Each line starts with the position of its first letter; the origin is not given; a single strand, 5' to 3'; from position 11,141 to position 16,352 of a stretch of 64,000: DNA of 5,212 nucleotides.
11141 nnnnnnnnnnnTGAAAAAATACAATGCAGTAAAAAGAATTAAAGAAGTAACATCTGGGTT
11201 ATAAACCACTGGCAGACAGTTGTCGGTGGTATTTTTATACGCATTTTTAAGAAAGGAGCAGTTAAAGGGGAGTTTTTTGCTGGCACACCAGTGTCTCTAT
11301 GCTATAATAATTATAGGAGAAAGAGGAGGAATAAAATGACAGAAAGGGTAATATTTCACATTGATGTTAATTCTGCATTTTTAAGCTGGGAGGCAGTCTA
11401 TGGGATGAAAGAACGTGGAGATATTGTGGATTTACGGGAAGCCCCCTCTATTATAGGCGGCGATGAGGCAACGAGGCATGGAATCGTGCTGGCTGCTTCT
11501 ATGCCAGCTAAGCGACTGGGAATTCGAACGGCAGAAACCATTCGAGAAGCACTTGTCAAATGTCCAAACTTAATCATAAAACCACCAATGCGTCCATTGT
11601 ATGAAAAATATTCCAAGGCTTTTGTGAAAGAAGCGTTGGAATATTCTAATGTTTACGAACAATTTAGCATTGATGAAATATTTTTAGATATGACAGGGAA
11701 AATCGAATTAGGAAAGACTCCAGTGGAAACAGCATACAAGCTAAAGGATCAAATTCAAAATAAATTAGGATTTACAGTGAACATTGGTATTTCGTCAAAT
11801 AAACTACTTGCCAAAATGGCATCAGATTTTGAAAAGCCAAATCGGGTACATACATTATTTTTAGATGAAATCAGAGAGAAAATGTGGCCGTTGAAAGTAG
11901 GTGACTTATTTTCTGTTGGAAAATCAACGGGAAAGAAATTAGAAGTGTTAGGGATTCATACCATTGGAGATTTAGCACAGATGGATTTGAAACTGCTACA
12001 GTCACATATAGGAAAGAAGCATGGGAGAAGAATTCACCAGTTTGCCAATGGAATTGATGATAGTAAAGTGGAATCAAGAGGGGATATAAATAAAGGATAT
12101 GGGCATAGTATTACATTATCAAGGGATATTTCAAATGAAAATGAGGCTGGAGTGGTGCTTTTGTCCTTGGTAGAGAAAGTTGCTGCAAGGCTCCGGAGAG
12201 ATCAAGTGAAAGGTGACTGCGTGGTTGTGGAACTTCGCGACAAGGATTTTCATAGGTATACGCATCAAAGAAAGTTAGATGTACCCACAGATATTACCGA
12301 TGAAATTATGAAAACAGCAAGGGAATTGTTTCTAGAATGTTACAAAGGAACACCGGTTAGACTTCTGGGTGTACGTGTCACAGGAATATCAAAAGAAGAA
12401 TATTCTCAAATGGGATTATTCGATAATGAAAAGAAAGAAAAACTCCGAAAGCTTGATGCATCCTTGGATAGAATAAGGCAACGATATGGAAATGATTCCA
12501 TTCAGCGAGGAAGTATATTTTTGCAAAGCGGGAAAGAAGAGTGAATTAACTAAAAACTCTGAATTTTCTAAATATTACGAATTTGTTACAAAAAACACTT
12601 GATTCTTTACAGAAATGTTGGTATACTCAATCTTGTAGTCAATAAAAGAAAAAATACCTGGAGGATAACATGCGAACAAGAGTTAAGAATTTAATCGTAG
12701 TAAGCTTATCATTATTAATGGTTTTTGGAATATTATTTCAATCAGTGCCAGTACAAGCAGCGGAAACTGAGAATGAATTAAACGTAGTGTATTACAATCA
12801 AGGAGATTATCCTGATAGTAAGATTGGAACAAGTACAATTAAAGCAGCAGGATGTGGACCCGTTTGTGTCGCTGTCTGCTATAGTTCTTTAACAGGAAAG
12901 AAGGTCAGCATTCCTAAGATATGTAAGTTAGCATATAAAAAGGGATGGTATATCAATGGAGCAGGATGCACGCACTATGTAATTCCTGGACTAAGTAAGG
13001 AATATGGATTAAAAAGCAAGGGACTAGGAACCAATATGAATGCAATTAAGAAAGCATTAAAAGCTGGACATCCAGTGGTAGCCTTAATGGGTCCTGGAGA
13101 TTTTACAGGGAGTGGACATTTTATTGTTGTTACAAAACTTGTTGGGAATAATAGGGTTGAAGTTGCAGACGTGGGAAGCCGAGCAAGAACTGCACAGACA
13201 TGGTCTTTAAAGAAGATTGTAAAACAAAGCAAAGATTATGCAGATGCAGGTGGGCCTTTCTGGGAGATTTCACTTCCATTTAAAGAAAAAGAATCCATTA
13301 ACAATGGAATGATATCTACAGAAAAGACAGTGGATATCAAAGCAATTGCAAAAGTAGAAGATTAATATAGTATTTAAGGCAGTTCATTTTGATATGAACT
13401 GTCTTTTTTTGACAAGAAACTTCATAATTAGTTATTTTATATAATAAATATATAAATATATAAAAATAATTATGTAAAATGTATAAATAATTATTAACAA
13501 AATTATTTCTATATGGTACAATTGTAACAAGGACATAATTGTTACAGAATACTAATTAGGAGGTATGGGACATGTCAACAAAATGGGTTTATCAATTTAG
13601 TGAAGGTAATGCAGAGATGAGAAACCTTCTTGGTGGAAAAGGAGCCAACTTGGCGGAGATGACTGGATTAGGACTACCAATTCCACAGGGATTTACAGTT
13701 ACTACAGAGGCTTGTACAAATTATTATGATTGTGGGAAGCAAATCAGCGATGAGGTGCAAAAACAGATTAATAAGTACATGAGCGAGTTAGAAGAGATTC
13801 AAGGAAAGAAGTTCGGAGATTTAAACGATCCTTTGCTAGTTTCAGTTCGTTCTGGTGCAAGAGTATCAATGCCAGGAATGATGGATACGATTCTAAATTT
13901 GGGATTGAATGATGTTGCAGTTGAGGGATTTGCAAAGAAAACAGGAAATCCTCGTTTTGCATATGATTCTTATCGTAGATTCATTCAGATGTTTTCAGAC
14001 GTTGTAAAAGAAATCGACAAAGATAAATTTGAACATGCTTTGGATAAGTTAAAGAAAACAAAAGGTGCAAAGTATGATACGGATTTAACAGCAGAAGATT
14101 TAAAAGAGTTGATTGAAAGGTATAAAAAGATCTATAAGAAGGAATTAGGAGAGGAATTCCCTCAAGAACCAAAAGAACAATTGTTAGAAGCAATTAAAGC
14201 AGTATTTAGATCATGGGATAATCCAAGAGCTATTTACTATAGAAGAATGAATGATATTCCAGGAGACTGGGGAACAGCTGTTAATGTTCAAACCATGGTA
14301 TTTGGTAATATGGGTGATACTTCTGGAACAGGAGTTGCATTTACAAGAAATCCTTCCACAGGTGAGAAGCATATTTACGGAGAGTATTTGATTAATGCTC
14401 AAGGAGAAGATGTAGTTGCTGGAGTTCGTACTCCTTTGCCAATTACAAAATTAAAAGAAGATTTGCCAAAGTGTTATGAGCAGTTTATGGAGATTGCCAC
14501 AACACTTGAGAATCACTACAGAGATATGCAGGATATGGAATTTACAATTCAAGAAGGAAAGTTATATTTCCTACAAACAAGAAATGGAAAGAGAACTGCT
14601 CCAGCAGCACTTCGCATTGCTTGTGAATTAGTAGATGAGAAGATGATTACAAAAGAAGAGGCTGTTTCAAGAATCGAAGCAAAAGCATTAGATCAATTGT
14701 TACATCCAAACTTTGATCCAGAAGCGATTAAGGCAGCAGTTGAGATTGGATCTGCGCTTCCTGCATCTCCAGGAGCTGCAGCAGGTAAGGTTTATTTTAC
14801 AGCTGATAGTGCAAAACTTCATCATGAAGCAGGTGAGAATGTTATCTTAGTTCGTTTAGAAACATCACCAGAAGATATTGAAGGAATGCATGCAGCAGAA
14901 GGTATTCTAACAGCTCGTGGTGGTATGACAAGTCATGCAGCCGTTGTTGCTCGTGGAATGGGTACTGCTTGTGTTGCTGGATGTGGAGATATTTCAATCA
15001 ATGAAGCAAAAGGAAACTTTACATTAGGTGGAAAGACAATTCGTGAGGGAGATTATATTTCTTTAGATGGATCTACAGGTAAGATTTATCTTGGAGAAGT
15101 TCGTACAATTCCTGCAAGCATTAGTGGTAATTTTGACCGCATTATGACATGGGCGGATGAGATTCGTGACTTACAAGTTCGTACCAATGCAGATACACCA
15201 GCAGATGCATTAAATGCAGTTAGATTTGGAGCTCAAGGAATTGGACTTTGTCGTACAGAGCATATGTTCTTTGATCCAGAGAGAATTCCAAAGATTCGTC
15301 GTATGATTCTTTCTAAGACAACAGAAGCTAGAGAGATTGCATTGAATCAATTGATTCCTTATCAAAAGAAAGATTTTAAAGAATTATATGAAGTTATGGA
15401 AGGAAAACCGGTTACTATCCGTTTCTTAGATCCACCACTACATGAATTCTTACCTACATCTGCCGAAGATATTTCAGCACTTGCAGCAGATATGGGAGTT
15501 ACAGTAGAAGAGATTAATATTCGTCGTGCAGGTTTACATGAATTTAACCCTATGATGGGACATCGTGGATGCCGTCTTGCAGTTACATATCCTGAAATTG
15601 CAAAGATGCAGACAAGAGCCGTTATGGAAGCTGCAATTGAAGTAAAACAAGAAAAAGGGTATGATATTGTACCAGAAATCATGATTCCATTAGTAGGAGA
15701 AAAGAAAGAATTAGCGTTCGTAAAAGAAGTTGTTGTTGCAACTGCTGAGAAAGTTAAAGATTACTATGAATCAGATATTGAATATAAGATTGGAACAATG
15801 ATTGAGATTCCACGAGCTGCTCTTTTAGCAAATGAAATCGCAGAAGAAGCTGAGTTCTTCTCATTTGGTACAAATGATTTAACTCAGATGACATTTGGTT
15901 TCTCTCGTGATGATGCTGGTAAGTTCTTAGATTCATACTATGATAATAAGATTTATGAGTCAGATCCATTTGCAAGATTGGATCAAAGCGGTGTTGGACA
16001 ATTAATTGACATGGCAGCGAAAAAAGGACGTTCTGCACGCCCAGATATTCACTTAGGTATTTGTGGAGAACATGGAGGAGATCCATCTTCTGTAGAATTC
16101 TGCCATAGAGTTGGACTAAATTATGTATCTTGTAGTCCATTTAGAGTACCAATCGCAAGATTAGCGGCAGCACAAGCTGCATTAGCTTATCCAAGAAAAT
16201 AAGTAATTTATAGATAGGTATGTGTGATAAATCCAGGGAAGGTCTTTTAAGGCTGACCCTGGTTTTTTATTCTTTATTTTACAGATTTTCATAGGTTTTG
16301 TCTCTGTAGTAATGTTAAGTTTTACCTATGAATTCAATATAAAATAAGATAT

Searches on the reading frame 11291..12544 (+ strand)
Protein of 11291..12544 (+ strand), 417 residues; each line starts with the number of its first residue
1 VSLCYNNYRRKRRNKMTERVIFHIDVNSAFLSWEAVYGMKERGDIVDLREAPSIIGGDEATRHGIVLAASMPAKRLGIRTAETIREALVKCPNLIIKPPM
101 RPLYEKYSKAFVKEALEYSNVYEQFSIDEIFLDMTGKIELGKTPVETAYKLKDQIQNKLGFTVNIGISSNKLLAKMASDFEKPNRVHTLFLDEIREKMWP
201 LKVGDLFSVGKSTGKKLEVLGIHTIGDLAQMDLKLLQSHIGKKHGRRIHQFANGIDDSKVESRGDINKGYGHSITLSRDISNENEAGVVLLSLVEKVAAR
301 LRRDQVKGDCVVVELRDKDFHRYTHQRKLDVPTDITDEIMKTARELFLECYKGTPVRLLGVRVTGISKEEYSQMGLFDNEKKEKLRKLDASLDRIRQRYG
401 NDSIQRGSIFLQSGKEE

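Call 10: search_protein_families(library=pfam, proteins=[window:11291-12544:+], max_evalue=0.01)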
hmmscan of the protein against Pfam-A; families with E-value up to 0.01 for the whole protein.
window:11291-12544:+ (417 aa): 5 families
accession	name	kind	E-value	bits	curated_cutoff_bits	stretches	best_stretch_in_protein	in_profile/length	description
PF00817.25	IMS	-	1.9e-35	122.4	23.2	1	24-179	1-148/148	impB/mucB/samB family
PF11799.13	IMS_C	-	4.7e-30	104.7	20.7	1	268-376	2-109/109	impB/mucB/samB family C-terminal domain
PF21999.2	IMS_HHH_1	-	3.3e-13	50.3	27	1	205-256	2-53/53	DNA polymerase-iota, thumb domain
PF11798.14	IMS_HHH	-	3.5e-07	30.5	24.4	1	192-222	2-32/32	IMS family HHH motif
PF21704.3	POLH-Rev1_HhH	-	0.00012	22.6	27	1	218-255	19-56/56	DNApol eta/Rev1, HhH motif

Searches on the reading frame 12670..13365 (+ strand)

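Call 11: search_protein_families(library=pfam, proteins=[window:12670-13365:+], max_evalue=0.01)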
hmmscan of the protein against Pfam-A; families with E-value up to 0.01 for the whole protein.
window:12670-13365:+ (231 aa): 2 families
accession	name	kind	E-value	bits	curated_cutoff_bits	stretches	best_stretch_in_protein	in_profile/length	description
PF13529.12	Peptidase_C39_2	-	4e-15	57.1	24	1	37-155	1-128/143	Peptidase_C39 like family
PF03412.21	Peptidase_C39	-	0.00034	20.9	22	1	61-173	12-110/133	Peptidase C39 family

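Call 49: search_protein_families(library=padloc, proteins=[window:12670-13365:+], max_evalue=0.01)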
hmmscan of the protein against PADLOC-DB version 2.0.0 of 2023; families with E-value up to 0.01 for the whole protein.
window:12670-13365:+ (231 aa): 0 families

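Call 50: search_protein_families(library=phrogs, proteins=[window:12670-13365:+], max_evalue=0.001)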
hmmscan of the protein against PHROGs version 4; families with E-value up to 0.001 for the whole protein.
window:12670-13365:+ (231 aa): 0 families

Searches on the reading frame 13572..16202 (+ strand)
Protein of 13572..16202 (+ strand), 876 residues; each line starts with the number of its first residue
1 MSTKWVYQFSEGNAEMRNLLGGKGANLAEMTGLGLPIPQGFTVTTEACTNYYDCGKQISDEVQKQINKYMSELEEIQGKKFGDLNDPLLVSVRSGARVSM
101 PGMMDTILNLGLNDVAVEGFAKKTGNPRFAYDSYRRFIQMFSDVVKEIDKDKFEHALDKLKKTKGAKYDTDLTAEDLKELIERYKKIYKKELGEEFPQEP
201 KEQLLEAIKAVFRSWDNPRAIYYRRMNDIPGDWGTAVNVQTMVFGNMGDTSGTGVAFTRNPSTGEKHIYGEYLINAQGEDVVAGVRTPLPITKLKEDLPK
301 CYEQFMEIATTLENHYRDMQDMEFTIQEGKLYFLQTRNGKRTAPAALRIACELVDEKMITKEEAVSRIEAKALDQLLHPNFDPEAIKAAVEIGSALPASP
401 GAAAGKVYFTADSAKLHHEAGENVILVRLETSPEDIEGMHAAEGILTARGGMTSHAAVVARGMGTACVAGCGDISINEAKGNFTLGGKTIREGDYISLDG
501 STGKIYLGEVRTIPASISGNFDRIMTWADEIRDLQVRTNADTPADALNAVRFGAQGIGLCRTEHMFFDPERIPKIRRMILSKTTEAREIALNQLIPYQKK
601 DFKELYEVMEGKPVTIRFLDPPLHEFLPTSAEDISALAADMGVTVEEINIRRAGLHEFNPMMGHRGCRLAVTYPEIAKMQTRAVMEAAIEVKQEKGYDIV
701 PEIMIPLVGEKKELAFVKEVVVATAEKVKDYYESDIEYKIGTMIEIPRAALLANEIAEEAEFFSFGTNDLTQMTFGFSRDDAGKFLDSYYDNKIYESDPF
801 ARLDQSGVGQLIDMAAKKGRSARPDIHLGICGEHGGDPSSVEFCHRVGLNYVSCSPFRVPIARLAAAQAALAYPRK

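Call 11: search_protein_families(library=pfam, proteins=[window:13572-16202:+], max_evalue=0.01)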
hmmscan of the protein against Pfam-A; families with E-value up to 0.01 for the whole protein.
window:13572-16202:+ (876 aa): 3 families
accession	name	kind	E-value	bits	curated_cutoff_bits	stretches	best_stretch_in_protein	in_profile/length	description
PF02896.24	PEP-utilizers_C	-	6.7e-82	275.4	22.8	1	520-869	6-291/293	PEP-utilising enzyme, PEP-binding domain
PF01326.24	PPDK_N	-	3.5e-57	194.6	27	3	57-297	76-226/328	Pyruvate phosphate dikinase, AMP/ATP-binding domain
PF00391.29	PEP-utilizers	-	2.3e-24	85.2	23.1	1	422-503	3-72/72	PEP-utilising enzyme, mobile domain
